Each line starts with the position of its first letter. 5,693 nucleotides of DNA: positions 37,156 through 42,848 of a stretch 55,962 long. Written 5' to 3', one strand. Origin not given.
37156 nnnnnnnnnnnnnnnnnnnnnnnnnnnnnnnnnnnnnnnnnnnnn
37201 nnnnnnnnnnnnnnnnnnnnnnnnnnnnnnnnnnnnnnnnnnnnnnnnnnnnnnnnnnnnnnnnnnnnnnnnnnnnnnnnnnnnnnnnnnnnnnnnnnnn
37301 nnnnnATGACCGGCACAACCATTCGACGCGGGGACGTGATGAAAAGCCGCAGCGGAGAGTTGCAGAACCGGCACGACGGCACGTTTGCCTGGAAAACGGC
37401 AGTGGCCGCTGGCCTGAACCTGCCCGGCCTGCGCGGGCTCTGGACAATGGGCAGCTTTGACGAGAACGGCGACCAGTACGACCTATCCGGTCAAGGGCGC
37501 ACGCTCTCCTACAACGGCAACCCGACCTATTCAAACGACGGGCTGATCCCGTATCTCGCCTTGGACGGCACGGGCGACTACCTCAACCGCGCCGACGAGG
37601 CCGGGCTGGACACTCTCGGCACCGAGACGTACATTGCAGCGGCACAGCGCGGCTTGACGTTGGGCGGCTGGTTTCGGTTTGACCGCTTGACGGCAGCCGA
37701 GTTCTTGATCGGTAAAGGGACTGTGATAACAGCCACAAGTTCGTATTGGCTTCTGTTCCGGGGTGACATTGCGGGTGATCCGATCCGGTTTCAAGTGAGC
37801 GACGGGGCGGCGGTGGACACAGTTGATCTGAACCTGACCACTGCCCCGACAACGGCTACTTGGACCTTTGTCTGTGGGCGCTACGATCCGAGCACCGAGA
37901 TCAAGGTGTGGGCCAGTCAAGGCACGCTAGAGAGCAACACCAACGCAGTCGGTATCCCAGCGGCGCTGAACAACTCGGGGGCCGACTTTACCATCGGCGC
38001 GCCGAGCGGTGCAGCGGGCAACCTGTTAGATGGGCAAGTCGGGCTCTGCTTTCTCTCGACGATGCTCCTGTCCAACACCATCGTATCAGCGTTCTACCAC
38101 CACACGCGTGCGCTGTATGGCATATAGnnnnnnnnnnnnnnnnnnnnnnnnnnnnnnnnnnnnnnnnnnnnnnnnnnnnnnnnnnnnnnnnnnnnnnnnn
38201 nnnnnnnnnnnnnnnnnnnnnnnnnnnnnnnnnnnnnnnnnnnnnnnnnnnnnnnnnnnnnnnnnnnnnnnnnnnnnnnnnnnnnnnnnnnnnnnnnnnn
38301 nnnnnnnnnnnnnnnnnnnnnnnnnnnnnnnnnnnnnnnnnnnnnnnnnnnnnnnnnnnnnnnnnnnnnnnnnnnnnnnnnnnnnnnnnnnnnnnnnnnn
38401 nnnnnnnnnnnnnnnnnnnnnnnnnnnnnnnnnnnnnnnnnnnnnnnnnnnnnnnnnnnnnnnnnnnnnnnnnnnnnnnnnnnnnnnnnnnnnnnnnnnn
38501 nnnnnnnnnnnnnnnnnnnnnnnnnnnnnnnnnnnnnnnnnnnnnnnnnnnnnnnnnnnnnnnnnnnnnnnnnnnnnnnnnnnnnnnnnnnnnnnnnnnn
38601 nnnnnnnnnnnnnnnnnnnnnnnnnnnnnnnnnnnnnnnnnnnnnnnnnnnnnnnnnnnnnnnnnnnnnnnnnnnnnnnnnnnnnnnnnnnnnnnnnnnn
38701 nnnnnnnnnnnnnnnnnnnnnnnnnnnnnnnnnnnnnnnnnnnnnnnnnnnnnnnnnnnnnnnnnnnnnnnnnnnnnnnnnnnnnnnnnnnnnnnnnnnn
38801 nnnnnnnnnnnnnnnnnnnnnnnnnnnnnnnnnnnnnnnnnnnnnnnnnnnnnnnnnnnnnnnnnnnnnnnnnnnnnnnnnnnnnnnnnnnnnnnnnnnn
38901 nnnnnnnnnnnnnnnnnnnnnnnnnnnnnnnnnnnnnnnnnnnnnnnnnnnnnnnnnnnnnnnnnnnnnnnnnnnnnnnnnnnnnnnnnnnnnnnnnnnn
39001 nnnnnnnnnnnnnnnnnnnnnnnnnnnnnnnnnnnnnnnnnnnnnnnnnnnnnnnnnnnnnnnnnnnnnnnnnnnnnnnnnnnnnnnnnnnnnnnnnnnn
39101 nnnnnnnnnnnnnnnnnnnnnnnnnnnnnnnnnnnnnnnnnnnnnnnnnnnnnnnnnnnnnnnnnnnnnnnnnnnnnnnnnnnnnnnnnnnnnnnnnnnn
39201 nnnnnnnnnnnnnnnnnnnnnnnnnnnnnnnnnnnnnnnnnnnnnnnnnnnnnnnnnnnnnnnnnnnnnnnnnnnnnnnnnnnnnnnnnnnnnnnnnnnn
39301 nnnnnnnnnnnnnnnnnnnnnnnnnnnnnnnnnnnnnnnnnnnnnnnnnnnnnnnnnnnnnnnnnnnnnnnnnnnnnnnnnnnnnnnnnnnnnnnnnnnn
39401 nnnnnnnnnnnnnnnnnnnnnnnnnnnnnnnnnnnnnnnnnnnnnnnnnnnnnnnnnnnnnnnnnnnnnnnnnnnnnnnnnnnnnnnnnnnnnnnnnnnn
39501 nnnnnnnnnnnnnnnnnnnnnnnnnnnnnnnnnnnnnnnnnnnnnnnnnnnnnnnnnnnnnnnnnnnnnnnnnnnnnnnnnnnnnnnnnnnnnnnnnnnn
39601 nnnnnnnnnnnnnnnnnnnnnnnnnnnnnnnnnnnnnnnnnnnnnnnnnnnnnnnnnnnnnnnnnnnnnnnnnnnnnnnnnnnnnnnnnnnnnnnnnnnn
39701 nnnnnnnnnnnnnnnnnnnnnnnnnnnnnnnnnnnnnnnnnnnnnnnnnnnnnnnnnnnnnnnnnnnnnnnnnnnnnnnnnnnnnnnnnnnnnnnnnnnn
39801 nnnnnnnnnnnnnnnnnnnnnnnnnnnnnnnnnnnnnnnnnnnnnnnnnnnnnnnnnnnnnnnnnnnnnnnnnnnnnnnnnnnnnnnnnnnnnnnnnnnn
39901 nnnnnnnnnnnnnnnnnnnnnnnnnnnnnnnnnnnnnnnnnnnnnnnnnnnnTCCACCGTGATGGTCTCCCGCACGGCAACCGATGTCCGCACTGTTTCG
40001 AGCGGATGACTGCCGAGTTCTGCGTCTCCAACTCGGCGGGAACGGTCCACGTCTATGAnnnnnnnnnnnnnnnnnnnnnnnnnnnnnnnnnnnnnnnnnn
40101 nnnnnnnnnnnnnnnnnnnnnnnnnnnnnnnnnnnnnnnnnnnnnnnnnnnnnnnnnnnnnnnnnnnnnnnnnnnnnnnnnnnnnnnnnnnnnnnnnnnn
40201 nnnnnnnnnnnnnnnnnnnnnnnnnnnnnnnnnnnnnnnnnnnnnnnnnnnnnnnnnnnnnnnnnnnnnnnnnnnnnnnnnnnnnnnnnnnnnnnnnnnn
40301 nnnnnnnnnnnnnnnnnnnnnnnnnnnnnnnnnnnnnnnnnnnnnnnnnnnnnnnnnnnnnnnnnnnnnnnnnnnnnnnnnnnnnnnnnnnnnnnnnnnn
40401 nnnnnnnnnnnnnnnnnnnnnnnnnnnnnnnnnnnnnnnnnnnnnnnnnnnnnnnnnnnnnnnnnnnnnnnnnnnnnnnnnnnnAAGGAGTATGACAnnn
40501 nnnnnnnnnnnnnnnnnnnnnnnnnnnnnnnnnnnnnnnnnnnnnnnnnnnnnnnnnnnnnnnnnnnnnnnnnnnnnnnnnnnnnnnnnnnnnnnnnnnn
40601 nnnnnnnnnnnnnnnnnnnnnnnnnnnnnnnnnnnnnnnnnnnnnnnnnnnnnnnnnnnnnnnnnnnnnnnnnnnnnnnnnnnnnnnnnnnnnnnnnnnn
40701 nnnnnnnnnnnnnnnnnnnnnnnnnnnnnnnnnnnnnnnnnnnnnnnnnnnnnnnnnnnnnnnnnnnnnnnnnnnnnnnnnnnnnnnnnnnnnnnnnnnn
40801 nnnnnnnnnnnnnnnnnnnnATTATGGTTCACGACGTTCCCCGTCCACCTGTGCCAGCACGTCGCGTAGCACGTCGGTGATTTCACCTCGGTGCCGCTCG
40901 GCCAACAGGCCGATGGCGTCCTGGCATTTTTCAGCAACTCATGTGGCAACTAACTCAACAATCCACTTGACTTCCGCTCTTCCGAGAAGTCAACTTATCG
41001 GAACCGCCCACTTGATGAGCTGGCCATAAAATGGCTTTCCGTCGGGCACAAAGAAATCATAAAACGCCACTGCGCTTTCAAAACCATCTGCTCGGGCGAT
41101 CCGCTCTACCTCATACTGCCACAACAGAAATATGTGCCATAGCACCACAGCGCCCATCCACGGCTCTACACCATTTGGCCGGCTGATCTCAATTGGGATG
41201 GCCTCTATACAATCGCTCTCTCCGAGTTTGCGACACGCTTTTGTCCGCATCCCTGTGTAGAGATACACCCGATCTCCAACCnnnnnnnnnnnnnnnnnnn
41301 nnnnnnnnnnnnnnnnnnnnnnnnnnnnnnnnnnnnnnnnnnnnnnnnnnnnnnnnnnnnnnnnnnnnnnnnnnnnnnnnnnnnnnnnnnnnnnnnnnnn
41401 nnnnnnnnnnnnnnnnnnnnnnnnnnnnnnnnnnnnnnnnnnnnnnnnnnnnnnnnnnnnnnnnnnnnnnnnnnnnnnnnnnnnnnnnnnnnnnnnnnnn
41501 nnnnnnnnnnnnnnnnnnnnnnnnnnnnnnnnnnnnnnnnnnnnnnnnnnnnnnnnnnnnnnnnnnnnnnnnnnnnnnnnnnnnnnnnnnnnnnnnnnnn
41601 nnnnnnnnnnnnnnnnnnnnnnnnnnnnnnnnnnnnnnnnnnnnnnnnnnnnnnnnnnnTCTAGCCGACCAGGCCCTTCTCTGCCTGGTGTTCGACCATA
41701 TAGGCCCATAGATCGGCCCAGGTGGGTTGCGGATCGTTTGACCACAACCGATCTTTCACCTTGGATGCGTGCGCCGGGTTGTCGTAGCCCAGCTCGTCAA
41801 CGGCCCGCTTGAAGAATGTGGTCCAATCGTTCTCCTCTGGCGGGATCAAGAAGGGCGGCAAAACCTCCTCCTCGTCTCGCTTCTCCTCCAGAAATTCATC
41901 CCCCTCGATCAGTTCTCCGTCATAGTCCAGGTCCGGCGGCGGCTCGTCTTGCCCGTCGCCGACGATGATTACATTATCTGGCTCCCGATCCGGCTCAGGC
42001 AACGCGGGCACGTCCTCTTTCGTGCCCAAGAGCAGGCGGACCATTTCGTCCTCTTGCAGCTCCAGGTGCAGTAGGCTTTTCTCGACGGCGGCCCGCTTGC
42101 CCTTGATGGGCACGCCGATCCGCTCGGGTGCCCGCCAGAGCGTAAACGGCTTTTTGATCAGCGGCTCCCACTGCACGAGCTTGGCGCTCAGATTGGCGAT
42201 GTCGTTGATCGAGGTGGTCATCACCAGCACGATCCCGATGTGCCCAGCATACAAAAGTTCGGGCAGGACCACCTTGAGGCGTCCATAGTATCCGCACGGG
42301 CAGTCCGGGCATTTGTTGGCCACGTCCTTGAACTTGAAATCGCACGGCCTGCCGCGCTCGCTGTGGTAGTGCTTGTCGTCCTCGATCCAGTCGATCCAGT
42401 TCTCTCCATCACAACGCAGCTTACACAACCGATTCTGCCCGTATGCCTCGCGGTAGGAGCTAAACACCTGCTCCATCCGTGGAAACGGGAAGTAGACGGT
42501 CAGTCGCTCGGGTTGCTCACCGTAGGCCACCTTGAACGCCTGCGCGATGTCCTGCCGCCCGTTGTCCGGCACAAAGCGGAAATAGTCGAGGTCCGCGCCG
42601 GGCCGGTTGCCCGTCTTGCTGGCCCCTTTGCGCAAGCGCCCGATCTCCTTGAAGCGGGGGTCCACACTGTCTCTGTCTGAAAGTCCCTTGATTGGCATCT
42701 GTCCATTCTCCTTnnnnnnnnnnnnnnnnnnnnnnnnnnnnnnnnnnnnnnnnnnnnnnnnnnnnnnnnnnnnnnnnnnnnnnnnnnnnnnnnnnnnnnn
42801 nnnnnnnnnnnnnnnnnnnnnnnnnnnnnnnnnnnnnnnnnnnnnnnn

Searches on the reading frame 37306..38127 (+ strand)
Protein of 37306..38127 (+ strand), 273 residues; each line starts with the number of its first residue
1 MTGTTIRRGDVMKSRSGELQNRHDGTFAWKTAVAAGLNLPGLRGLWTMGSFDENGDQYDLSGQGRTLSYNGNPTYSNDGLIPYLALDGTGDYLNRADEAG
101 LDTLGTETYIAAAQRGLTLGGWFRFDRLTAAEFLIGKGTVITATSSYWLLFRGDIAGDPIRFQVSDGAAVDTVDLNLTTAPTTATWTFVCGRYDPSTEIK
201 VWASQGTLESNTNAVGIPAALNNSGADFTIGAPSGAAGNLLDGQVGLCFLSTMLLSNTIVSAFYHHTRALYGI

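Call 77: search_protein_families(library=pfam, proteins=[window:37306-38127:+], max_evalue=0.001)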
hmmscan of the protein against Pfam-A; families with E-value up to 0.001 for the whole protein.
window:37306-38127:+ (273 aa): 1 family
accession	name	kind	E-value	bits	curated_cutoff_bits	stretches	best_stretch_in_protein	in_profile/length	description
PF13385.13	Laminin_G_3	-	2.6e-05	24.8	27.6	1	114-244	16-134/151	Concanavalin A-like lectin/glucanases superfamily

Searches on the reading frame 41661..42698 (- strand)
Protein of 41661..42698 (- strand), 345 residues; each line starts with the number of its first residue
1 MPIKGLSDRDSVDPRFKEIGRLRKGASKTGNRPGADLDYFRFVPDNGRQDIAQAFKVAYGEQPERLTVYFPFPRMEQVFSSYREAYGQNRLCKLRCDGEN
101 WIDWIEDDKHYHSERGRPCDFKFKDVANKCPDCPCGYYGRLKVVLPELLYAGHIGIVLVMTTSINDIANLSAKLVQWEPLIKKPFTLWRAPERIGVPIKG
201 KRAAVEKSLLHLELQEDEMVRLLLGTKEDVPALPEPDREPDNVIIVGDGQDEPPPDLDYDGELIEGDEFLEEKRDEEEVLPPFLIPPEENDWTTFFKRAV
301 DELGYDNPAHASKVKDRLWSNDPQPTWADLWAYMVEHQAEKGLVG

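Call 77: search_protein_families(library=pfam, proteins=[window:41661-42698:-], max_evalue=0.001)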
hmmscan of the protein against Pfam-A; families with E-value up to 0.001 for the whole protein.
window:41661-42698:- (345 aa): 1 family
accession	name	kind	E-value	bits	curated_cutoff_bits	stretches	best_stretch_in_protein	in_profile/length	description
PF18897.5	Gp3-like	-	6.2e-21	75.6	23.6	1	19-175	1-150/191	Recombination directionality factor-like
